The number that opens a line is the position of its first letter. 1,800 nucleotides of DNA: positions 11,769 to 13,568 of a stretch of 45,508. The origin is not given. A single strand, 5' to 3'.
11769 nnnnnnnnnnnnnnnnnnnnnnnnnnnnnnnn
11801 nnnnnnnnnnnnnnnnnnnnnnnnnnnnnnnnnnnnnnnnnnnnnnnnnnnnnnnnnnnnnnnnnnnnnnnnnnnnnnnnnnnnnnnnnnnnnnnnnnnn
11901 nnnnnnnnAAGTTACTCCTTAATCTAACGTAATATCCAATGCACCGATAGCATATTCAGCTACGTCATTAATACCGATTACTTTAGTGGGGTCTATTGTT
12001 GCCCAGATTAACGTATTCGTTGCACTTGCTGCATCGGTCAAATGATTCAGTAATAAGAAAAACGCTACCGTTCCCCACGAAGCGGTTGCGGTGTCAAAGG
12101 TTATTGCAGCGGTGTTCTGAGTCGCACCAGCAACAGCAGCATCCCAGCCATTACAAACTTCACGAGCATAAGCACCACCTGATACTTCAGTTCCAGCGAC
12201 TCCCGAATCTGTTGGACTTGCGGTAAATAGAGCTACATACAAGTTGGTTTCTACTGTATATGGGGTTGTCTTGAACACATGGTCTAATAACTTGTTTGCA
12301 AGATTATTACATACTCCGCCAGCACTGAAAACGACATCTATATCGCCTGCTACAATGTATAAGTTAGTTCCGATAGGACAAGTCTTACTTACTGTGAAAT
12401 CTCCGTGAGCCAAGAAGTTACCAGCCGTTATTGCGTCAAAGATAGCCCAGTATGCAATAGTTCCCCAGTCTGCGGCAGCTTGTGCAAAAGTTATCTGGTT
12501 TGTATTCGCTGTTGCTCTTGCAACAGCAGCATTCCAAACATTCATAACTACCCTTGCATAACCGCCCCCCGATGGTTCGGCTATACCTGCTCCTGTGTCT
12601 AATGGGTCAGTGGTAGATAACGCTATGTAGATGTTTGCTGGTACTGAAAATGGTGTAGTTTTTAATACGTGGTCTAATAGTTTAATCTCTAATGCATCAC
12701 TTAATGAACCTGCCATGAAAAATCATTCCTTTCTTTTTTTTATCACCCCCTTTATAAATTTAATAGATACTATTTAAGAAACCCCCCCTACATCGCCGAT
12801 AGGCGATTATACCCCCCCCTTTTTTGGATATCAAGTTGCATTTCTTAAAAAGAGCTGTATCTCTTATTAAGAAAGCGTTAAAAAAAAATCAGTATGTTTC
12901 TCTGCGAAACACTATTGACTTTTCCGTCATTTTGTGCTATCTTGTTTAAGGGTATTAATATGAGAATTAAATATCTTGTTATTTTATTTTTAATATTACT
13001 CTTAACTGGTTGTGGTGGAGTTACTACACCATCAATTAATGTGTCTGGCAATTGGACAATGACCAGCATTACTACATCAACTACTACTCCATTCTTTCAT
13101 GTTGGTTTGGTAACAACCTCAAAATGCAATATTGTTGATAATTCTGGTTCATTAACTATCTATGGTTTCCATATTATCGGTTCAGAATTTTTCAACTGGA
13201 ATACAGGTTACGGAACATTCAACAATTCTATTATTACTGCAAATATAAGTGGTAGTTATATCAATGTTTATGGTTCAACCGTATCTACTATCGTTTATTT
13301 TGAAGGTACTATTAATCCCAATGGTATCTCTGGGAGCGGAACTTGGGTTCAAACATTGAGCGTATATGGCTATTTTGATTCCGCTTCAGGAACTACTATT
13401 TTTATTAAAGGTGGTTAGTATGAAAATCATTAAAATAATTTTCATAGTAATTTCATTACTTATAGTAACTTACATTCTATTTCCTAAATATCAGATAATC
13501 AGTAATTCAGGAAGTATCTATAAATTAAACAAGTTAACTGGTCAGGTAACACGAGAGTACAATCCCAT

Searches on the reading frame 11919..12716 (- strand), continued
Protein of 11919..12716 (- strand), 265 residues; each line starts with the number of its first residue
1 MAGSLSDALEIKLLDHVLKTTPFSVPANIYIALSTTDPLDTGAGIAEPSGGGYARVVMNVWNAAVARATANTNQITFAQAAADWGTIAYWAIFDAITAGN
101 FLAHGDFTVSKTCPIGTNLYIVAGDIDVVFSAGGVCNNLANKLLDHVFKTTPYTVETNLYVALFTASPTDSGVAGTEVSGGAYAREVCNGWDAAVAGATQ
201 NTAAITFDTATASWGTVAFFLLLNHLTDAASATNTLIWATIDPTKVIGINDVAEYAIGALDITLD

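Call 60: find_encoding_contigs(protein=P0016, flank=1500, max_places=3)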
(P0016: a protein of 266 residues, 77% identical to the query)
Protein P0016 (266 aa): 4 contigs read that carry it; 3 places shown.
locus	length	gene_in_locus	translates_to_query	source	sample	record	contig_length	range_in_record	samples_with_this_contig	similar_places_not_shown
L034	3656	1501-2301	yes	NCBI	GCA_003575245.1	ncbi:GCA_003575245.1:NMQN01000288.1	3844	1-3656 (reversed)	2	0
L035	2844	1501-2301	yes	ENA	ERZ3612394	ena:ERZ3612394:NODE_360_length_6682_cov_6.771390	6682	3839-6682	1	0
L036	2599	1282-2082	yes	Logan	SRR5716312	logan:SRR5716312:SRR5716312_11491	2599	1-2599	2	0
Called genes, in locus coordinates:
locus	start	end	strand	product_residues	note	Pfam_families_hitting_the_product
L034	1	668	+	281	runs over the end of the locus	-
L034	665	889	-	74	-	-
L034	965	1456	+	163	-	PF01844:HNH, PF14279:HNH_5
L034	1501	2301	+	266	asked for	PF23140:Gp80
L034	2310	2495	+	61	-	-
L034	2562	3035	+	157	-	-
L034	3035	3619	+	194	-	-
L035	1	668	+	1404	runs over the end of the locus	-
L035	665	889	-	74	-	-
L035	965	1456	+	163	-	PF01844:HNH, PF14279:HNH_5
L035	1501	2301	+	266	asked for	PF23140:Gp80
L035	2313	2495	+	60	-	-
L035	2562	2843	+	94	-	?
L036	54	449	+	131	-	-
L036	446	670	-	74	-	-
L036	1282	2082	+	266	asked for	PF23140:Gp80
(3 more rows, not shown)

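Call 63: search_solved_structures(query=window:11919-12716:-, max_evalue=0.01)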
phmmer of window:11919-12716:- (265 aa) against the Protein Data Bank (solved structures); distinct sequences matched with E-value up to 0.01: 1.
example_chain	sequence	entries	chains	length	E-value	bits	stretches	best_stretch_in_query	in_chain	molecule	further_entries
8jou_a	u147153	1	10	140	1.4e-09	41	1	8-121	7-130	Virion-associated phage protein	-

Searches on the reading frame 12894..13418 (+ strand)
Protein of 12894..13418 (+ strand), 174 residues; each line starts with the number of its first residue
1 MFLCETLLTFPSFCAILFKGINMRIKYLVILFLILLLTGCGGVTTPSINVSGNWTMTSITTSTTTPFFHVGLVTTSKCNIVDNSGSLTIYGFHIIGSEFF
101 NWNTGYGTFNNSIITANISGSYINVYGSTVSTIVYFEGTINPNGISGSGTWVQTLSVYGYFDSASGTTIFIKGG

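Call 7: search_protein_families(library=phrogs, proteins=[window:12894-13418:+], max_evalue=0.01)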
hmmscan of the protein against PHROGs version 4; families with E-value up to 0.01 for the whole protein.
window:12894-13418:+ (174 aa): 0 families

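Call 8: search_protein_families(library=pfam, proteins=[window:12894-13418:+], max_evalue=0.01)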
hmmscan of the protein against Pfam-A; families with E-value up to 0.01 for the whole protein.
window:12894-13418:+ (174 aa): 0 families

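Call 31: find_encoding_contigs(protein=window:12960-13418:+, flank=2000, max_places=10)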
Protein window:12960-13418:+ (152 aa): 6 contigs read that carry it; 5 places shown.
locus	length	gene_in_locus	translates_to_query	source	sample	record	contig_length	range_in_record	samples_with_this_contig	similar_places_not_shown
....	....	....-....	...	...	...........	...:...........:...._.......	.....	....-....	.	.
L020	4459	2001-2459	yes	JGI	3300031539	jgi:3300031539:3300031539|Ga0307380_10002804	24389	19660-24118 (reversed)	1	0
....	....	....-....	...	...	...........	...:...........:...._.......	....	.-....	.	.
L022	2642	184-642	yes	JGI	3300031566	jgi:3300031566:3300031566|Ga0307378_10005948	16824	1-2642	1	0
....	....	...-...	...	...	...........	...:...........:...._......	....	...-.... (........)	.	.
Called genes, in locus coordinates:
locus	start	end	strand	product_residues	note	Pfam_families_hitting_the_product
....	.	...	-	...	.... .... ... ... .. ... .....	-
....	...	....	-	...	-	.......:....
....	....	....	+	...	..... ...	-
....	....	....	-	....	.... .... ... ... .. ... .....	-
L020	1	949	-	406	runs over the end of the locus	?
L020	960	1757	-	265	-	PF23140:Gp80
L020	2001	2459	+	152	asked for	-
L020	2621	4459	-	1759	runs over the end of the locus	-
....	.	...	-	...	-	?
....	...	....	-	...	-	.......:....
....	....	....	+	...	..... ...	-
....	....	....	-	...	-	?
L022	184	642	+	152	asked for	-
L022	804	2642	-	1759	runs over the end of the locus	-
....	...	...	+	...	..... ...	-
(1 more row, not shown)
